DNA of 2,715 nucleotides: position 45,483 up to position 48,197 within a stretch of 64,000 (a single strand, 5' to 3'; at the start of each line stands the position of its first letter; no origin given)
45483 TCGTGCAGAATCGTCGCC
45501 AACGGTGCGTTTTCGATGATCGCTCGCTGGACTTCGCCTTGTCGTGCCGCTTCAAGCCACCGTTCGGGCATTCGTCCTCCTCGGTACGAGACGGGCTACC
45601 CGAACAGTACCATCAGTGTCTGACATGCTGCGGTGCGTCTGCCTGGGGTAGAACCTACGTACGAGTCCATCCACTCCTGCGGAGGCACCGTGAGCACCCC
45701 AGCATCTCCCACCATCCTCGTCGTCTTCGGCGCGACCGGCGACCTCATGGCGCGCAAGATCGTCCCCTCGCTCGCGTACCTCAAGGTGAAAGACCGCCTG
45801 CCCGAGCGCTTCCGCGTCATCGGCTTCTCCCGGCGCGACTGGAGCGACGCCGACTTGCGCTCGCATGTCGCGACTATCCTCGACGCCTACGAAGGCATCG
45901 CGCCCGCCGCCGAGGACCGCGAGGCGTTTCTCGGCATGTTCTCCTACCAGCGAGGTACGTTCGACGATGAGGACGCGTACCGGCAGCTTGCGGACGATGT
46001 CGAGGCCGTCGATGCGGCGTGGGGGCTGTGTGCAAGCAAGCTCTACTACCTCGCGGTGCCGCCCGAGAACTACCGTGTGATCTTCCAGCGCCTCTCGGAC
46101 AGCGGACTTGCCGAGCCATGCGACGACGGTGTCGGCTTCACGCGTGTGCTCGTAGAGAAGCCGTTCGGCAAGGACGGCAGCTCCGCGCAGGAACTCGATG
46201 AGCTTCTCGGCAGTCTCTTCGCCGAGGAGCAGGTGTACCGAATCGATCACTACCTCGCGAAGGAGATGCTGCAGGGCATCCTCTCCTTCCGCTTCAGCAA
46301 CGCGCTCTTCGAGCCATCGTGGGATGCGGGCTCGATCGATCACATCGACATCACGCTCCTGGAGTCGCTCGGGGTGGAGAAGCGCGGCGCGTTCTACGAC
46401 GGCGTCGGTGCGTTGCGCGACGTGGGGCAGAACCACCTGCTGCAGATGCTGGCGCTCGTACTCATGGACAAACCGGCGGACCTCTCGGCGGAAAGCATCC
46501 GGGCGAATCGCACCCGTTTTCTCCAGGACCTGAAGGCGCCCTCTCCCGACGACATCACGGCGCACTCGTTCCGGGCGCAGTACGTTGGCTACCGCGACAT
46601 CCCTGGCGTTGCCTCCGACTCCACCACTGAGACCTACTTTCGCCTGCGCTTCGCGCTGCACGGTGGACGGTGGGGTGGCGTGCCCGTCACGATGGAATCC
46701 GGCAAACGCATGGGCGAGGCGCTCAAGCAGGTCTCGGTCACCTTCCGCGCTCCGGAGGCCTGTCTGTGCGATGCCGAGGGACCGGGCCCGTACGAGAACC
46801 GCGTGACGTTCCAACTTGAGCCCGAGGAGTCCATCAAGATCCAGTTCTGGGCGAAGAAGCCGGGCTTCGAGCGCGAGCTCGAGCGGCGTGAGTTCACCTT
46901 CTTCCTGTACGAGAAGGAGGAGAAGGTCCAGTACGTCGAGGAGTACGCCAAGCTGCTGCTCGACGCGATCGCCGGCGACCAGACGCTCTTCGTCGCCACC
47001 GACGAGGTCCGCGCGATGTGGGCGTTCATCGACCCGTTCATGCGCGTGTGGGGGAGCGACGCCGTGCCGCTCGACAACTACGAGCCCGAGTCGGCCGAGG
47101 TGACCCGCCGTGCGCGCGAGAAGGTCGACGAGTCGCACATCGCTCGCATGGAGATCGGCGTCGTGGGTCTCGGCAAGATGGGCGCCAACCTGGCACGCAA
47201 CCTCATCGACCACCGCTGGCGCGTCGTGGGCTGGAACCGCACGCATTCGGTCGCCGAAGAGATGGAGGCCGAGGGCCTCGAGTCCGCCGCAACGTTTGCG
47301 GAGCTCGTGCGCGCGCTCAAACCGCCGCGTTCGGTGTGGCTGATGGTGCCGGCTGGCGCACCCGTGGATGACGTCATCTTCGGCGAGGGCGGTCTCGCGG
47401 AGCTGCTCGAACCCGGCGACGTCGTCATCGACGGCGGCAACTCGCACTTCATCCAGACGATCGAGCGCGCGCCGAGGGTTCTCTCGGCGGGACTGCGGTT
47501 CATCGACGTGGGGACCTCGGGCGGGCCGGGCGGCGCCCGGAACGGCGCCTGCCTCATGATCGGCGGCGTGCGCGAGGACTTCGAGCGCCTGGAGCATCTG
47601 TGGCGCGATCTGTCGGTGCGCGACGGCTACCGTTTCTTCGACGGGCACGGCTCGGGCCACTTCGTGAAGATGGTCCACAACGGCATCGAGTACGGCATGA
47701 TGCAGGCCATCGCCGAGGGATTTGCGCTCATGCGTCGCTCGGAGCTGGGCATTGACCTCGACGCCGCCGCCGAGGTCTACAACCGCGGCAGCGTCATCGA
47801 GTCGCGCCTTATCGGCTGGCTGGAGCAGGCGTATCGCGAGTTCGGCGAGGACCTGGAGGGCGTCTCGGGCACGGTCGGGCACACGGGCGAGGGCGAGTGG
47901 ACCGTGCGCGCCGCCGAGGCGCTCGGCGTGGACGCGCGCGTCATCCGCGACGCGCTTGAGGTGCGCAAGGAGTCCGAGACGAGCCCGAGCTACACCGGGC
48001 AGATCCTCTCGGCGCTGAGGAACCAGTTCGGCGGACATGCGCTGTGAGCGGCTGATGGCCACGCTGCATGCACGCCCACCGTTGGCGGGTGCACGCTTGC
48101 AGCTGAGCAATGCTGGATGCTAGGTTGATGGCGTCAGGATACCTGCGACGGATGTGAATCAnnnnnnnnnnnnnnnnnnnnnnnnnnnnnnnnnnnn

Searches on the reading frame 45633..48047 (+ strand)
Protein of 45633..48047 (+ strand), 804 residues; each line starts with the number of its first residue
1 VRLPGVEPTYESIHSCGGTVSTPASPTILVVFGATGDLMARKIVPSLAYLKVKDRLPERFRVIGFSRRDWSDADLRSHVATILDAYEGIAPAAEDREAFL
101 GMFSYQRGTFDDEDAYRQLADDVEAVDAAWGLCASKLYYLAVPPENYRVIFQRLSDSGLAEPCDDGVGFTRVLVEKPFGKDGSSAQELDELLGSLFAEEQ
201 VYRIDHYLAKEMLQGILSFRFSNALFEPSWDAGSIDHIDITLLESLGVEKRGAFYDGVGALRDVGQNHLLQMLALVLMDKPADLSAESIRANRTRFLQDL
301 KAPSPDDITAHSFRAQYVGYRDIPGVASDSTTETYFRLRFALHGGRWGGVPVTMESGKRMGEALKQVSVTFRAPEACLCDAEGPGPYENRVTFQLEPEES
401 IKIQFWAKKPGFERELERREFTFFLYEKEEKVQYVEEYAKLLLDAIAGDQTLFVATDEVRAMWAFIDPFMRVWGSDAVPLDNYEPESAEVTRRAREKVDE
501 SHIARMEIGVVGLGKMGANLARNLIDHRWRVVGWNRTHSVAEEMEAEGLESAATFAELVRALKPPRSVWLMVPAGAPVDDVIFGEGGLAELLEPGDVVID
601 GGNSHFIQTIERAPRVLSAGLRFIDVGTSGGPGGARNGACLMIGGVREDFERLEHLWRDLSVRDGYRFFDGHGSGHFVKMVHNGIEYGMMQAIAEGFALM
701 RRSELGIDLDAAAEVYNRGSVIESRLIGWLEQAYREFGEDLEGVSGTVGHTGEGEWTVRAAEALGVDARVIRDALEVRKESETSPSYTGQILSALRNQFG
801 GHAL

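Call 11: search_protein_families(library=pfam, proteins=[window:45633-48047:+], max_evalue=0.001)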
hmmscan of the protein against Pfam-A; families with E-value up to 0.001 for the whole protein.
window:45633-48047:+ (804 aa): 7 families
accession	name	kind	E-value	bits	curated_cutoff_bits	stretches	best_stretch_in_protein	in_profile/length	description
PF02781.21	G6PD_C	-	1.1e-76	258.1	27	1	218-489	2-280/296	Glucose-6-phosphate dehydrogenase, C-terminal domain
PF00479.28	G6PD_N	-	5.8e-50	170.9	22.1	1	30-214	1-182/183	Glucose-6-phosphate dehydrogenase, NAD binding domain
PF03446.21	NAD_binding_2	-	1.5e-42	145.8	21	1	507-657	1-149/161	NAD binding domain of 6-phosphogluconate dehydrogenase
PF00393.24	6PGD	-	2.6e-18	66.9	27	1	675-783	1-115/290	6-phosphogluconate dehydrogenase, C-terminal domain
PF02826.25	2-Hacid_dh_C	-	2.9e-05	24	25.1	1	494-560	25-90/178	D-isomer specific 2-hydroxyacid dehydrogenase, NAD binding domain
PF14833.11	NAD_binding_11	-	0.00029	21.5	30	1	673-720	1-46/122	NAD-binding of NADP-dependent 3-hydroxyisobutyrate dehydrogenase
PF01488.26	Shikimate_DH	-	0.0008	19.9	24.3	0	496-561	5-72/138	Shikimate / quinate 5-dehydrogenase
